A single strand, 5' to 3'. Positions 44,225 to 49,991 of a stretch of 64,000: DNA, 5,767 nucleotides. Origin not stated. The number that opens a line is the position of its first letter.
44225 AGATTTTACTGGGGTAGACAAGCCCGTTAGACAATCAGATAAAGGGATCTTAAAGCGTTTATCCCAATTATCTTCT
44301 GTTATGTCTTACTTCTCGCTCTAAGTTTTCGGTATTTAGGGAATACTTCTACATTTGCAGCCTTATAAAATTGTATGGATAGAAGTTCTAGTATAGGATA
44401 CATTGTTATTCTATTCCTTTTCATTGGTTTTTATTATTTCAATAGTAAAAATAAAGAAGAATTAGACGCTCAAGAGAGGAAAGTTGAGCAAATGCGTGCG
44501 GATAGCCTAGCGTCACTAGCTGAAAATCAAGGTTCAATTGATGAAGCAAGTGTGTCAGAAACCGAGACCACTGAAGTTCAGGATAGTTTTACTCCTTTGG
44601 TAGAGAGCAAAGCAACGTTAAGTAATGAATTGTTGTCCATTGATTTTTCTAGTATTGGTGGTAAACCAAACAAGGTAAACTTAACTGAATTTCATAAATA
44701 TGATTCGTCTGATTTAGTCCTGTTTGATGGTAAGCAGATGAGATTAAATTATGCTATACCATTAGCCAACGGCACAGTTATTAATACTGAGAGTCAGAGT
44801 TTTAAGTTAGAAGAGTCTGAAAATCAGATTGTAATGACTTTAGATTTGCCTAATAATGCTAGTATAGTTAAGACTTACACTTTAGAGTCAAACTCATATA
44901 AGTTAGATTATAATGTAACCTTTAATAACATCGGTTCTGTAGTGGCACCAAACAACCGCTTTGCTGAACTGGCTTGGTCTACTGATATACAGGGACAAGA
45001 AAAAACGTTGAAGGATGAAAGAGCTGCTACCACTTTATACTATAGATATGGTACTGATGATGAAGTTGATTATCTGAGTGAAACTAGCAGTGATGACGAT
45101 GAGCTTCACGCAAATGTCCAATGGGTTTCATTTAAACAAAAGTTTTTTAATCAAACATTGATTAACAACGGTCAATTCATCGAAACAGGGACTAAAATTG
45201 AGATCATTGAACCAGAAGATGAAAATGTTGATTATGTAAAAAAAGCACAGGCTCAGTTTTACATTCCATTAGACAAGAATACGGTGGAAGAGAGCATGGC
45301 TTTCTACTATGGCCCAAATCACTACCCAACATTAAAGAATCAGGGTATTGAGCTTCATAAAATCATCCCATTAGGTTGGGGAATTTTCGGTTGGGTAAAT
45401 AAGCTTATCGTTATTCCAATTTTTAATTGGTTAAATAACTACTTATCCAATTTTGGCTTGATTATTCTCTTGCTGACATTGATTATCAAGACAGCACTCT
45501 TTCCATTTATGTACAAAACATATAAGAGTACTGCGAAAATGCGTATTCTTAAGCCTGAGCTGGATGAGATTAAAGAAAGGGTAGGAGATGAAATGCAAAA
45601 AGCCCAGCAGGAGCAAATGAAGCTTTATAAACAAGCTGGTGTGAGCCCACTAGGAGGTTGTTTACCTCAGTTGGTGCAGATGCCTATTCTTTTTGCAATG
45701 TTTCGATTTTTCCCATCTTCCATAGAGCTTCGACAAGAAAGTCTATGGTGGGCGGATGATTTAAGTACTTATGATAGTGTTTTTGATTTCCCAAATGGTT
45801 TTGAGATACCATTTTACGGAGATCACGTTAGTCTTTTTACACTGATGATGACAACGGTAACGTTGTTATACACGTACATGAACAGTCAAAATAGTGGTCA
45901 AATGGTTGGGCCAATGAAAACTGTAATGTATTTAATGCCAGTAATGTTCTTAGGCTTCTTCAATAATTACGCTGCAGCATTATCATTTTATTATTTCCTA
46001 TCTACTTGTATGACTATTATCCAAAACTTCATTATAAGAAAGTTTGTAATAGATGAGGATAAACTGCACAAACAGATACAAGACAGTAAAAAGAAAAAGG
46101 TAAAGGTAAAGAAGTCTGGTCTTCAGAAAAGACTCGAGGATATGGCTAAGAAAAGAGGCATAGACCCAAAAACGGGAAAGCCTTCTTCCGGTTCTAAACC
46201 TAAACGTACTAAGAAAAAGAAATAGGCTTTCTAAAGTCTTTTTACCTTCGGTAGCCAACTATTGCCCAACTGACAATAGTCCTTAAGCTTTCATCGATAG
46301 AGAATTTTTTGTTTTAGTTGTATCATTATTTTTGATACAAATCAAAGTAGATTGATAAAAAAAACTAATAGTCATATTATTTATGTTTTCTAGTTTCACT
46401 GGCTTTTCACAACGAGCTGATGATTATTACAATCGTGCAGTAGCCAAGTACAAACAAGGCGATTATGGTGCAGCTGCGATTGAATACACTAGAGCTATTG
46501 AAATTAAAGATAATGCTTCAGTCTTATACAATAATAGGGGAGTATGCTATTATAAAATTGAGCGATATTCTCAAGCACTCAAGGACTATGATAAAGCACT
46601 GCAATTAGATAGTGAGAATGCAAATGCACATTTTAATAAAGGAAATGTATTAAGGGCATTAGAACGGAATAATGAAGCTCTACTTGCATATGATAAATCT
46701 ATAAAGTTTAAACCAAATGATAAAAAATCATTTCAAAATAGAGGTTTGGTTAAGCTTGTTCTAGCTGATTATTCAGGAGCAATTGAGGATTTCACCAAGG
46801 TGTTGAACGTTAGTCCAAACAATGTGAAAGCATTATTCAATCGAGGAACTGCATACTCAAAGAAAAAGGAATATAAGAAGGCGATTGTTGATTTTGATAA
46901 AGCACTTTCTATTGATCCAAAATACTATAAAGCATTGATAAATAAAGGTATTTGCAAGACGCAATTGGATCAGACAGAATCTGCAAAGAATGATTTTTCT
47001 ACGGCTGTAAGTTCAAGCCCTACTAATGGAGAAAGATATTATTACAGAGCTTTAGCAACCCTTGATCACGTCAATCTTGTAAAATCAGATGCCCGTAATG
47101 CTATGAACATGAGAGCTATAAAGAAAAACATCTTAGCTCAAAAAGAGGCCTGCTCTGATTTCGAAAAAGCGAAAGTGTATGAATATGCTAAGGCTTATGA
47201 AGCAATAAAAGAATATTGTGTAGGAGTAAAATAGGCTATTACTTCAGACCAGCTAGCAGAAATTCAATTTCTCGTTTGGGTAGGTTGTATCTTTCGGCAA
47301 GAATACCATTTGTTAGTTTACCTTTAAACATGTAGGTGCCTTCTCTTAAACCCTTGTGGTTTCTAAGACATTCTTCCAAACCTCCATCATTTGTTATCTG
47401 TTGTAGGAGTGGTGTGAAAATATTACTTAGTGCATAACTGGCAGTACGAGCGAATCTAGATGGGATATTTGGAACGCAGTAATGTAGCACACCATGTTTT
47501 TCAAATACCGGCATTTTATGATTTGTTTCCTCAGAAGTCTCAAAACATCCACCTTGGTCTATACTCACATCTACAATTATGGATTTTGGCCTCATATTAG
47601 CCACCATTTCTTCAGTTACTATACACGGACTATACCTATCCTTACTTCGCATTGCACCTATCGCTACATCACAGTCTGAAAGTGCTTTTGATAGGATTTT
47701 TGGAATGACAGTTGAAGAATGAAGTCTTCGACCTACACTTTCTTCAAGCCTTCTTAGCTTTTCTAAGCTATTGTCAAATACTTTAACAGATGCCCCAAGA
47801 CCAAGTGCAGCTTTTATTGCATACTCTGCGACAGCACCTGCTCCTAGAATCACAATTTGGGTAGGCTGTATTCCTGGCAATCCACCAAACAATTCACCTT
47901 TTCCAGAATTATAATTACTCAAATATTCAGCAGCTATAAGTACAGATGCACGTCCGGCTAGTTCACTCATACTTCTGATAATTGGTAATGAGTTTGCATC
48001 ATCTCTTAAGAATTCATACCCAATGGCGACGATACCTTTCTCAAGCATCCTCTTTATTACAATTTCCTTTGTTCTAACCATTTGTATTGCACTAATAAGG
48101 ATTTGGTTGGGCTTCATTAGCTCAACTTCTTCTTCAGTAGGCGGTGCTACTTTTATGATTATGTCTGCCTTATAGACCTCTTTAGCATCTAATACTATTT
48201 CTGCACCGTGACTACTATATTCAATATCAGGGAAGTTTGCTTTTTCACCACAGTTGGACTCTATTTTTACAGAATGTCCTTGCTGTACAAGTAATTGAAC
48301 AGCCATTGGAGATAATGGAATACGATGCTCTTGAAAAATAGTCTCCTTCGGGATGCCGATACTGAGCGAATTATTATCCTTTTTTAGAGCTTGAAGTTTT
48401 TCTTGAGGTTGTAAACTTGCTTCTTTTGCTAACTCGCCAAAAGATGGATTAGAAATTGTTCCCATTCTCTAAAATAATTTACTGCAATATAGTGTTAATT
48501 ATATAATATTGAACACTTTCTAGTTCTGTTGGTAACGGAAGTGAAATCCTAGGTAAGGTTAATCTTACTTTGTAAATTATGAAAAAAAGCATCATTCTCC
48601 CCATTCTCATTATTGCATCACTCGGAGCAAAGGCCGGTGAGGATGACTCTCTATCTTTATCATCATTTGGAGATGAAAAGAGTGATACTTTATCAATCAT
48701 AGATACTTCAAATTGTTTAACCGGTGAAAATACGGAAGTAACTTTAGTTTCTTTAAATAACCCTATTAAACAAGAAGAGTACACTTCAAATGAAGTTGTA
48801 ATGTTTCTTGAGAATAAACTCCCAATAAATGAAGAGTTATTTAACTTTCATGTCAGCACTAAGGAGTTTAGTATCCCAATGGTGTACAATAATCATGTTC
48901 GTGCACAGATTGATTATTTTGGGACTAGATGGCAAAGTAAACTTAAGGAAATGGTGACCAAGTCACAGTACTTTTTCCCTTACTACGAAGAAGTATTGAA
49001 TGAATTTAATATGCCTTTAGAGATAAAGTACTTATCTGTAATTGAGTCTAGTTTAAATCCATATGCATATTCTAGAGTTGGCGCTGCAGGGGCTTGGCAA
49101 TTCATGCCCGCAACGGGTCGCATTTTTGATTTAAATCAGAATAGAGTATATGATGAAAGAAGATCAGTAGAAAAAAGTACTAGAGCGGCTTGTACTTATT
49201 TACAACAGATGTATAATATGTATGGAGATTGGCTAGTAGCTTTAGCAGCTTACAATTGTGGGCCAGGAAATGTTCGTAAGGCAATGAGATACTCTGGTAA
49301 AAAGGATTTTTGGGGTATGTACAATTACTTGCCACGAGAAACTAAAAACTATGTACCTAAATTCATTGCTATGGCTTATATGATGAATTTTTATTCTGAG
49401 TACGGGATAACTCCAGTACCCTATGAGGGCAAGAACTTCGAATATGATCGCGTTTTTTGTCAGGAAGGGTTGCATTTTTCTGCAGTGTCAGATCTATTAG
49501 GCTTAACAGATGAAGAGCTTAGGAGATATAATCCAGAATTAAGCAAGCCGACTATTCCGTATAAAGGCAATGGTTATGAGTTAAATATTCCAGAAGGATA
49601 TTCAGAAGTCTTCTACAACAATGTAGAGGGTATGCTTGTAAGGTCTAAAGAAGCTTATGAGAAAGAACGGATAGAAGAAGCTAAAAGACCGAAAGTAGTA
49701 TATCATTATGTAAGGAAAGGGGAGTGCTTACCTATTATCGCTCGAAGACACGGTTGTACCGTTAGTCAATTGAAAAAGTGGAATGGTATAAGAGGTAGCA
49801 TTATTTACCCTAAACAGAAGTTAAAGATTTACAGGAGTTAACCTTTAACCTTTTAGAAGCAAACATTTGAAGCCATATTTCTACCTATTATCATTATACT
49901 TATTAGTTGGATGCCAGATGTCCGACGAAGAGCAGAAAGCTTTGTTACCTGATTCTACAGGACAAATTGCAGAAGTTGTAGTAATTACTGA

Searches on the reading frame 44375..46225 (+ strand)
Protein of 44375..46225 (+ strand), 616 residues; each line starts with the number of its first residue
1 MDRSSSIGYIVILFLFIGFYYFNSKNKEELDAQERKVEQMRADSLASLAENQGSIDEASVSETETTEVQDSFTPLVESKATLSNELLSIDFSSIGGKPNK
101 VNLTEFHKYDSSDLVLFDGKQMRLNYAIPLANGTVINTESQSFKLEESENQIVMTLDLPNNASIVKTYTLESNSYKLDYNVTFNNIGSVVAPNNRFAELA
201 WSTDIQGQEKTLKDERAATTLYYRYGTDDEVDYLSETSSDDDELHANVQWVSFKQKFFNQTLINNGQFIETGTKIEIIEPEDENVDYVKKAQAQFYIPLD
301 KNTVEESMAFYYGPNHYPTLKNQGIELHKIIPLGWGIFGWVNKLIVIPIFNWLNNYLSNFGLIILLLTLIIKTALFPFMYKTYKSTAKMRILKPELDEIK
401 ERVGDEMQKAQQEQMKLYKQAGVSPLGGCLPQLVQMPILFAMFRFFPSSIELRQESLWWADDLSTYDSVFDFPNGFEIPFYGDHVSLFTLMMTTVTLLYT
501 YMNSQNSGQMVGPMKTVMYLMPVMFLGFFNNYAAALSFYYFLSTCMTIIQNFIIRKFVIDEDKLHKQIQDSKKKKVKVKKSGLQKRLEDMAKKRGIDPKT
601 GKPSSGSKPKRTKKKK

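Call 33: search_protein_families(library=ncbifam, max_evalue=1e-10, proteins=[window:44375-46225:+])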
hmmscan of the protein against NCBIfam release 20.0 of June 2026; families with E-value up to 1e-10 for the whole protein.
window:44375-46225:+ (616 aa): 18 families
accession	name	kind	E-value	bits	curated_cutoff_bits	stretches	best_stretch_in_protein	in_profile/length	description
NF002356.0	PRK01318.2-3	equivalog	1.2e-178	595.4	460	1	1-595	1-615/627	membrane protein insertase YidC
NF002359.0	PRK01318.2-6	equivalog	3.6e-143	478.1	600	1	2-593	7-614/624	membrane protein insertase YidC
NF002352.0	PRK01318.1-3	equivalog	5.6e-61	207.3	447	1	34-562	41-556/562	membrane protein insertase YidC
NF002353.0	PRK01318.1-4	equivalog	1.3e-55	189.2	365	1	13-576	16-594/596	membrane protein insertase YidC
TIGR03592.1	yidC_oxa1_cterm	subfamily_domain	3e-55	187.2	84.3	1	359-556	1-191/191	membrane protein insertase YidC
NF002351.0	PRK01318.1-1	equivalog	3.4e-52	177.9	740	1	9-565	7-540/545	membrane protein insertase YidC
NF002355.0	PRK01318.2-2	equivalog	1.5e-47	162.4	891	1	213-557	246-596/602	membrane protein insertase YidC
NF002357.0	PRK01318.2-4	equivalog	1e-46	159.8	479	1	11-573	17-529/532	membrane protein insertase YidC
NF002354.0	PRK01318.2-1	equivalog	3.1e-33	115.1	1094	1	128-569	147-545/548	membrane protein insertase YidC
NF002803.0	PRK02944.1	equivalog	1.1e-32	113.4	377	1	342-563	37-249/255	YidC family membrane integrase SpoIIIJ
NF002168.0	PRK01001.1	equivalog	6e-31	107.6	670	1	274-575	478-794/795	membrane protein insertase YidC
NF002350.0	PRK01315.1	equivalog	1.1e-30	106.9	282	1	359-459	41-141/329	membrane protein insertase YidC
NF002358.0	PRK01318.2-5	equivalog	3.4e-30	105.3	605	1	165-558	156-539/545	membrane protein insertase YidC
NF002734.0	PRK02654.1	equivalog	2.3e-29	102.4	324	1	338-444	5-114/384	membrane protein insertase YidC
TIGR03593.1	yidC_nterm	equivalog_domain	7e-24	85.1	58.25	1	7-343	6-349/363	membrane protein insertase YidC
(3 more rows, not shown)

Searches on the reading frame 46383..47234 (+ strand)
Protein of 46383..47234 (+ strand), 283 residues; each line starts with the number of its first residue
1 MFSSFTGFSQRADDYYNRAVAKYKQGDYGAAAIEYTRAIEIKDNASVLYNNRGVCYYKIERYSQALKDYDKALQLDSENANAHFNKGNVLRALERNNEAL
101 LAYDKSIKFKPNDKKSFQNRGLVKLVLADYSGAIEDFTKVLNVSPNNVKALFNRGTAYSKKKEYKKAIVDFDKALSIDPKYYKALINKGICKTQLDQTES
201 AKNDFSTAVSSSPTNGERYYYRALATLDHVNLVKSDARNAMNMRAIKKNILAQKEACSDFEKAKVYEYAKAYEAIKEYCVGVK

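Call 33: search_protein_families(library=ncbifam, max_evalue=1e-10, proteins=[window:46383-47234:+])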
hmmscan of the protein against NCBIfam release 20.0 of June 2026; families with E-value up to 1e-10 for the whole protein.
window:46383-47234:+ (283 aa): 11 families
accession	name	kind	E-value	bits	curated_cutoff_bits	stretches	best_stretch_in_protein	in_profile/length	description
NF040959.1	MamA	equivalog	1.4e-25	90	200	2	12-142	71-201/204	magnetosome protein MamA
TIGR02917.1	PEP_TPR_lipo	equivalog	1.7e-22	79.2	312.2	1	15-216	128-329/899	XrtA/PEP-CTERM system TPR-repeat protein PrsT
TIGR02552.1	LcrH_SycD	equivalog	1.6e-20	73.2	104.8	0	129-219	33-125/136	SycD/LcrH family type III secretion system chaperone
TIGR02521.1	type_IV_pilW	equivalog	3.1e-19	69.5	154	0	9-151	28-172/234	type IV pilus biogenesis/stability protein PilW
NF008391.2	PRK11189.1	equivalog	1.4e-18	67.5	250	0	135-245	86-193/297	lipoprotein NlpI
NF033762.1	social_mot_Tgl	equivalog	9.1e-17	61.2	225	1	64-224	49-212/252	social motility TPR repeat lipoprotein Tgl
TIGR00990.1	3a0801s09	subfamily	1.9e-16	59.8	757.25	1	94-229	345-480/615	mitochondrial import receptor subunit TOM70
NF047507.1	TPR_BatC_Lepto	exception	1e-15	57.8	175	0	17-119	29-135/214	TPR repeat-containing protein BatC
NF033758.1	gliding_GltE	equivalog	2.4e-14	53.2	225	0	127-201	269-344/411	adventurous gliding motility TPR repeat lipoprotein GltE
NF011886.0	PRK15359.1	equivalog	1.8e-13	50.5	146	0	118-216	28-126/144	type III secretion system chaperone protein SscB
NF053607.1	CHU_0125_OmpA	equivalog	8e-12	44.4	620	0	14-114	21-121/639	CHU_0125 family OmpA-like outer membrane integrity protein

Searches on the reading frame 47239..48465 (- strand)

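Call 33: search_protein_families(library=ncbifam, max_evalue=1e-10, proteins=[window:47239-48465:-])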
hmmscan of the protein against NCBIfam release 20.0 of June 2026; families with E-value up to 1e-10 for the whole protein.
window:47239-48465:- (408 aa): 3 families
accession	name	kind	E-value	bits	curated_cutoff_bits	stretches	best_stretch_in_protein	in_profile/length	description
TIGR00518.1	alaDH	equivalog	5e-91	305.4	391.85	1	35-393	2-358/370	alanine dehydrogenase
NF006942.0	PRK09424.1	equivalog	5.7e-46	157.3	383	1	35-236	2-200/510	Re/Si-specific NAD(P)(+) transhydrogenase subunit alpha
TIGR00561.1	pntA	equivalog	3.6e-39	134.8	444.4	1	36-235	2-198/511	Re/Si-specific NAD(P)(+) transhydrogenase subunit alpha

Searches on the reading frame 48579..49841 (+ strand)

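Call 33: search_protein_families(library=ncbifam, max_evalue=1e-10, proteins=[window:48579-49841:+])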
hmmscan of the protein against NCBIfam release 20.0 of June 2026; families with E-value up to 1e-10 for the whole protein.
window:48579-49841:+ (420 aa): 1 family
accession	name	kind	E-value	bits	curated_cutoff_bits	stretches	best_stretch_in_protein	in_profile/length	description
NF008050.0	PRK10783.1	equivalog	2.7e-56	190.8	508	1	63-418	38-388/457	murein transglycosylase D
